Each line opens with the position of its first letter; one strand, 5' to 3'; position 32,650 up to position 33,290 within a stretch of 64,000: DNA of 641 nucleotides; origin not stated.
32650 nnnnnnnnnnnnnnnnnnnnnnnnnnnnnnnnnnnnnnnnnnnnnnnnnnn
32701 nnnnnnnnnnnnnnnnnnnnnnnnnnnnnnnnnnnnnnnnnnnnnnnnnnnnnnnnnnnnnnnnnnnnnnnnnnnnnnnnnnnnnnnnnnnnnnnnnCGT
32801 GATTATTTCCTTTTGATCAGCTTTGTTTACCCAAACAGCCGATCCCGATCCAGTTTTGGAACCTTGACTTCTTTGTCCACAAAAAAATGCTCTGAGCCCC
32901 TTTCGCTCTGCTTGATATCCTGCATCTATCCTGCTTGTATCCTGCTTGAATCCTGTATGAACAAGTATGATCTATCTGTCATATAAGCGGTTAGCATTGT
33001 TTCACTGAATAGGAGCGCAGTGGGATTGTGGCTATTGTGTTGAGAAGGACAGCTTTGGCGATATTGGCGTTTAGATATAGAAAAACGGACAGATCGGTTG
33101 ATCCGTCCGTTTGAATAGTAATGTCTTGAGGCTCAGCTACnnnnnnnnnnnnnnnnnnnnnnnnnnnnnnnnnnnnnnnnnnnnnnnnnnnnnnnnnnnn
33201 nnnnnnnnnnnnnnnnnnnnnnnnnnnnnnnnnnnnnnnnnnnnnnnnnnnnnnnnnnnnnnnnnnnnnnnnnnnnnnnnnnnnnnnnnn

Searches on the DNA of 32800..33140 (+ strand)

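Call 75: search_rna_families(source=window, start=32800, end=33140, threshold=evalue, max_evalue=10)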
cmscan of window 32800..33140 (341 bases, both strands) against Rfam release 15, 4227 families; matches with E-value up to 10: 1.
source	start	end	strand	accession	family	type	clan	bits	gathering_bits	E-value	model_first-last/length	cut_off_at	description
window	33064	33140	-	RF02375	Aar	Gene; sRNA;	-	15.7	60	7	82-191/191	5'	Aar sRNA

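Call 77: search_dna_similar(query=window:32895-33025:+, collection=plasmids, mode=distant, max_evalue=0.01)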
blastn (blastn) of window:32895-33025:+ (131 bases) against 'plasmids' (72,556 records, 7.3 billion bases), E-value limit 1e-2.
No match.

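Call 78: search_dna_similar(query=window:32895-33025:+, collection=phages, mode=distant, max_evalue=0.01)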
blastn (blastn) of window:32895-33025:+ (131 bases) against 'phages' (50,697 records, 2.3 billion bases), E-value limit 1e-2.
No match.
